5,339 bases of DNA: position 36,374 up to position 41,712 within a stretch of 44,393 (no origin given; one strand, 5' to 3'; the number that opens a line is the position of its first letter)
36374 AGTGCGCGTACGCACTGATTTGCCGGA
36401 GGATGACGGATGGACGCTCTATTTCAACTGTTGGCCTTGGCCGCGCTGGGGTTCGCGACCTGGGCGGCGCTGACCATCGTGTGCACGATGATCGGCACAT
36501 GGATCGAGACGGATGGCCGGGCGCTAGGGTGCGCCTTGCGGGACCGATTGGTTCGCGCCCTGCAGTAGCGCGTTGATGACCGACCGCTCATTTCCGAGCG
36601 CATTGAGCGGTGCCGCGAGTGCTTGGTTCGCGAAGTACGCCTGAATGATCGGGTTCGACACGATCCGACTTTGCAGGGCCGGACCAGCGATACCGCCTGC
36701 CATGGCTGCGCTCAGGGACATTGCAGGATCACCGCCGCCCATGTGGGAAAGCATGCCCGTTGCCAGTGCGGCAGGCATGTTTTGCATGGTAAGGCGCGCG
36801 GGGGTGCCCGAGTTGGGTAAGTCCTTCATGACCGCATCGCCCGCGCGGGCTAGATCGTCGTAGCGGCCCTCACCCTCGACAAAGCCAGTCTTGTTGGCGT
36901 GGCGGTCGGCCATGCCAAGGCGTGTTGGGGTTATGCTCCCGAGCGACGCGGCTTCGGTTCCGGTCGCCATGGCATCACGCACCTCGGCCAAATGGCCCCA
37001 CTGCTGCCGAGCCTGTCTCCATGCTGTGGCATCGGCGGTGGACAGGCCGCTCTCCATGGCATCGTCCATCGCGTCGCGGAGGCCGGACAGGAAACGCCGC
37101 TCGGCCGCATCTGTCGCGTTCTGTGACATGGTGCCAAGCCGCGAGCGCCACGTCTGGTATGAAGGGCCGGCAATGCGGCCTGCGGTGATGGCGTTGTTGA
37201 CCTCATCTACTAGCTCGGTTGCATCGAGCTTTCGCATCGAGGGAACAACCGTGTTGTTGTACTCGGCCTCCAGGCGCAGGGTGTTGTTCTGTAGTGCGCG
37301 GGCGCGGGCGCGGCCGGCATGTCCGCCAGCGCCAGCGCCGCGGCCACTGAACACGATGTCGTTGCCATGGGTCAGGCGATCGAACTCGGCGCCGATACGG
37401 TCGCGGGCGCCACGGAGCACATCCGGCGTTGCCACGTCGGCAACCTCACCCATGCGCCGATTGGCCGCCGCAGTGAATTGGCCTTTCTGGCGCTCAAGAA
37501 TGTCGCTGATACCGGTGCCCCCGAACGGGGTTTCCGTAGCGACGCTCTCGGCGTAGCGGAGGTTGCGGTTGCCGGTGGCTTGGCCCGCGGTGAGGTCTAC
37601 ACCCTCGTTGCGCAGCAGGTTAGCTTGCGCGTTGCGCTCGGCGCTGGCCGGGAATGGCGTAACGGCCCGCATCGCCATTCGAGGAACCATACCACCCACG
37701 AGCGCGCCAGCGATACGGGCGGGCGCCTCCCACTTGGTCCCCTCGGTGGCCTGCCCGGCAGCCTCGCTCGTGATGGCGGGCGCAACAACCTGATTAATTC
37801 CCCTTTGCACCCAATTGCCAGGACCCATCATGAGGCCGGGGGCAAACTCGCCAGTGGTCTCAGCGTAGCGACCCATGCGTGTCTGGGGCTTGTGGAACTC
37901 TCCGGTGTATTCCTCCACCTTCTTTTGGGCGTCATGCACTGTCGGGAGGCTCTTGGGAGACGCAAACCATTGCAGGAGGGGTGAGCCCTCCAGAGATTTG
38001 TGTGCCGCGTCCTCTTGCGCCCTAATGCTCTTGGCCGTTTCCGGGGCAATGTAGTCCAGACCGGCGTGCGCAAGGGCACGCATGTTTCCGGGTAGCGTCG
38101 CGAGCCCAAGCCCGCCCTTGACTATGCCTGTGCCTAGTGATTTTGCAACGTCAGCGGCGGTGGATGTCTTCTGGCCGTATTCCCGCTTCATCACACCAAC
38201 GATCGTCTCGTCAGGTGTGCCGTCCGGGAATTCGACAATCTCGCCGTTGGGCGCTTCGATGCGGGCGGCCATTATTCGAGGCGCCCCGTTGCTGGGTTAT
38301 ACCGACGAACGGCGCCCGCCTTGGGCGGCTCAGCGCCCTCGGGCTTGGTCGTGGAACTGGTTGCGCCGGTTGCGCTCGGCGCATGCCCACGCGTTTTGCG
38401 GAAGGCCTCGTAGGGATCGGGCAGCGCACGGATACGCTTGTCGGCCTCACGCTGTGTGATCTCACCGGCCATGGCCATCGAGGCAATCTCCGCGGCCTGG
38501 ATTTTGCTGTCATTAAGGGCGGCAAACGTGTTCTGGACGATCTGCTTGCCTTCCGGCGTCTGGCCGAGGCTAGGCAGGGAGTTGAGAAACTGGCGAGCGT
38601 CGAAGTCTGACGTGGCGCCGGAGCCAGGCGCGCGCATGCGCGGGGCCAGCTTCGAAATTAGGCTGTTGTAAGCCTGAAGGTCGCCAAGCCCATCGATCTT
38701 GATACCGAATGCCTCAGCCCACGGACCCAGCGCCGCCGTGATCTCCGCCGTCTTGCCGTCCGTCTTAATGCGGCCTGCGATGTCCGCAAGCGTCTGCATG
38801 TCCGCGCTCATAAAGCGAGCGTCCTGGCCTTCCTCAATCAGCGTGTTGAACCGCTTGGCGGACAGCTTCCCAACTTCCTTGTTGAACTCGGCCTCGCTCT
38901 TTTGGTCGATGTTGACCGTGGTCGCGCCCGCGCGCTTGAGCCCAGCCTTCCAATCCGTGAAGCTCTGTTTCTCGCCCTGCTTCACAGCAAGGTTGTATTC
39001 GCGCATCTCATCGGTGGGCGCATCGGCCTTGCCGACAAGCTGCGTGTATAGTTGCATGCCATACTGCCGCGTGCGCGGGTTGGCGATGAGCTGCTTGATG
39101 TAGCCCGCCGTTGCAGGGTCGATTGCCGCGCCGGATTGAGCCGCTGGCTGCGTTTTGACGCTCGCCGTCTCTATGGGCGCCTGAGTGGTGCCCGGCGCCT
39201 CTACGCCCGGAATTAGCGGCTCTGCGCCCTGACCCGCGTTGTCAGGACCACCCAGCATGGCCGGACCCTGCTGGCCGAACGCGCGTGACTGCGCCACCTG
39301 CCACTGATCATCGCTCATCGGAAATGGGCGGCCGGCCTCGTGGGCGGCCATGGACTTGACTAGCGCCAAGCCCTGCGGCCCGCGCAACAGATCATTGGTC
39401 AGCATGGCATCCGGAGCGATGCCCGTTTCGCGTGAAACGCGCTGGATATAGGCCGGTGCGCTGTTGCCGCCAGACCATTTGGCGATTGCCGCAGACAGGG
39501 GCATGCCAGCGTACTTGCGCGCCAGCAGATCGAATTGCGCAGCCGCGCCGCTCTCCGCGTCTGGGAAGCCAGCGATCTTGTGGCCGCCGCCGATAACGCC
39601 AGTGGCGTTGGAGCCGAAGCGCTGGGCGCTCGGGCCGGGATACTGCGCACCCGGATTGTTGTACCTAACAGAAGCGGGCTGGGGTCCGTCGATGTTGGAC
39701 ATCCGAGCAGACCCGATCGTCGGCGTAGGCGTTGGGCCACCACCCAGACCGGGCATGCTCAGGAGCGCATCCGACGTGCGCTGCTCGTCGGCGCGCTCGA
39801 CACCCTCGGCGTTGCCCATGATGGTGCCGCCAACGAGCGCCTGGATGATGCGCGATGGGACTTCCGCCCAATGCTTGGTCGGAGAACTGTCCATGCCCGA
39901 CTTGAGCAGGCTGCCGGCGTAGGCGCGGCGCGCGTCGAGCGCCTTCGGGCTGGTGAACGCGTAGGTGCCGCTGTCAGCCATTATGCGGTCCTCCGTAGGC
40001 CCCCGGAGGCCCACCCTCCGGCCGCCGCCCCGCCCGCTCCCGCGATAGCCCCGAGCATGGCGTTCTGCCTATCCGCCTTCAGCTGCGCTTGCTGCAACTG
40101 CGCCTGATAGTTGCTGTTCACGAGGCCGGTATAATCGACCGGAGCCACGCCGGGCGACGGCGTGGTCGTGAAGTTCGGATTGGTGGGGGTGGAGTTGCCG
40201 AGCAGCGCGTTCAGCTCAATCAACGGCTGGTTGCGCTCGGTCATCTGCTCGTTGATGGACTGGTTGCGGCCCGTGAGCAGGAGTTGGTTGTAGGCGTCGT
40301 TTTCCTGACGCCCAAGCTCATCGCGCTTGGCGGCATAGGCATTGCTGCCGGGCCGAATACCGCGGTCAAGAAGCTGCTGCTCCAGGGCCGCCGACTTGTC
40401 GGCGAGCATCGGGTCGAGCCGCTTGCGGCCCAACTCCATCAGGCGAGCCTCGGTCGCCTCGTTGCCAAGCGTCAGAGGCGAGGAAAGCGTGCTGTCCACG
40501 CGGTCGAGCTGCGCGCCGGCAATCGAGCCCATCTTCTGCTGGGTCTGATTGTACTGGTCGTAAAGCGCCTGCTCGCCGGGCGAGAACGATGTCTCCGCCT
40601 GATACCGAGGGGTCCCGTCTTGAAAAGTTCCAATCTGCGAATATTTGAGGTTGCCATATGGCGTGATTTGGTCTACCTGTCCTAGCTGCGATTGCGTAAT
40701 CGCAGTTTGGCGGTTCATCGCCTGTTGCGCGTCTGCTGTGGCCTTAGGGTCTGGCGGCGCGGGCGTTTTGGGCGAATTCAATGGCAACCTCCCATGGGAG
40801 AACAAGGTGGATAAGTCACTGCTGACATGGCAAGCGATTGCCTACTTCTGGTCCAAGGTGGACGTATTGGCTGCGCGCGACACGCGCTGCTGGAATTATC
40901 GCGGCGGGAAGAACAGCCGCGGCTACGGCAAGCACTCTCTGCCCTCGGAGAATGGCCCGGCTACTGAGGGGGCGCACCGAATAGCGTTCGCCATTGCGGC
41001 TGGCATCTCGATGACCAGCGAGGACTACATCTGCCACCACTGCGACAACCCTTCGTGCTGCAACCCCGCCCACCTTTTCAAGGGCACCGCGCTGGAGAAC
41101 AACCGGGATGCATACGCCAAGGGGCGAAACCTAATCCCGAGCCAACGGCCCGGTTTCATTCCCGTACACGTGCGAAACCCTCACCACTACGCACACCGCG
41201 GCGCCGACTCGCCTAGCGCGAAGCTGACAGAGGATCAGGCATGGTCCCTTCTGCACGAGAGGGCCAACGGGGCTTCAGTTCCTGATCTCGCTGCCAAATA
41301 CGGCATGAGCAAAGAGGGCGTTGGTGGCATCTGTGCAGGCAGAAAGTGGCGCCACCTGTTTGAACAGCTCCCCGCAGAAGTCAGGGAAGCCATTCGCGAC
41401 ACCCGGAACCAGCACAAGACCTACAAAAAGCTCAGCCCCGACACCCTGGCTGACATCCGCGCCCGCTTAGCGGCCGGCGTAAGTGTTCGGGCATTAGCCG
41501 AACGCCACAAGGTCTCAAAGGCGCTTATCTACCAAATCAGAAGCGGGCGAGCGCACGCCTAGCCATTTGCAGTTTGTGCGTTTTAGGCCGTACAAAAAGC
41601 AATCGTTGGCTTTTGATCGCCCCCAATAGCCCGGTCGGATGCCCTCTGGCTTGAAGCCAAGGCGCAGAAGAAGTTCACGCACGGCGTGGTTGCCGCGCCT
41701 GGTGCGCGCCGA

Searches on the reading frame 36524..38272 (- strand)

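Call 20: search_protein_families(library=phrogs, proteins=[window:36524-38272:-], max_evalue=0.001)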
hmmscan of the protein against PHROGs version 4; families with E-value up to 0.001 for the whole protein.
window:36524-38272:- (582 aa): 1 family
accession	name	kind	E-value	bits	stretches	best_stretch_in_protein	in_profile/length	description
phrog_26400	-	DNA, RNA and nucleotide metabolism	3.6e-25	89.9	1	209-559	236-558/589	DNA ejection protein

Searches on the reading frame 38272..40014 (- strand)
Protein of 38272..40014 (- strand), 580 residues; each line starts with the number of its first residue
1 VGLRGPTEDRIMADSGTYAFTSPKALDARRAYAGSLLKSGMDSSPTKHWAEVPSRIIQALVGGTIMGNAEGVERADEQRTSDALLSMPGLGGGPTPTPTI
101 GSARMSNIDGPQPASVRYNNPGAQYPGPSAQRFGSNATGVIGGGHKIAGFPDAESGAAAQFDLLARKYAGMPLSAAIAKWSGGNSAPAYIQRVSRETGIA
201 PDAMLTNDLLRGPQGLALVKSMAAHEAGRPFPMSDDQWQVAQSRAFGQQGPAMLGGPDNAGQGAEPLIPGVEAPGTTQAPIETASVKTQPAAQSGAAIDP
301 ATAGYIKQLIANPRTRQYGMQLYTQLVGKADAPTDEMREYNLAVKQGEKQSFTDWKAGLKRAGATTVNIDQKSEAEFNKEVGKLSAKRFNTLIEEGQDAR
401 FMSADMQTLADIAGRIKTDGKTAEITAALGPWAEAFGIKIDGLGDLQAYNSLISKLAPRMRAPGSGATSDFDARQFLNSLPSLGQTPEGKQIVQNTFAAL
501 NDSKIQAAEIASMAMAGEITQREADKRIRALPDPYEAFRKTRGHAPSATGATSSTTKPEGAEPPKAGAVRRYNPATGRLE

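Call 20: search_protein_families(library=phrogs, proteins=[window:38272-40014:-], max_evalue=0.001)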
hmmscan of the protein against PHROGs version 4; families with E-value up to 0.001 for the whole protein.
window:38272-40014:- (580 aa): 1 family
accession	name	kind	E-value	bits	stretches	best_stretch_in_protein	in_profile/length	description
phrog_2276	-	tail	1.9e-05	24.6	1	112-250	489-625/673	tail length tape measure protein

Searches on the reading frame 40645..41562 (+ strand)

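Call 45: search_protein_families(library=pfam, proteins=[window:40645-41562:+], max_evalue=0.001)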
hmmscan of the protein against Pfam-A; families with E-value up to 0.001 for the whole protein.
window:40645-41562:+ (305 aa): 5 families
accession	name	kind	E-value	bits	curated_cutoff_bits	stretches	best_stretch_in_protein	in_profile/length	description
PF13392.12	HNH_3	-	2e-06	27.8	24.8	1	109-154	2-46/46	HNH endonuclease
PF13560.12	HTH_31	-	3.7e-05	24.4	27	0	272-303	8-39/64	Helix-turn-helix domain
PF13384.12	HTH_23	-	0.00038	20.6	24.6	0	274-300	12-39/50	Homeodomain-like domain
PF02796.21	HTH_7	-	0.00062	20.3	23.8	0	261-298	4-41/45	Helix-turn-helix domain of resolvase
PF00440.29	TetR_N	-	0.0007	19.8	24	0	278-296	16-34/47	Bacterial regulatory proteins, tetR family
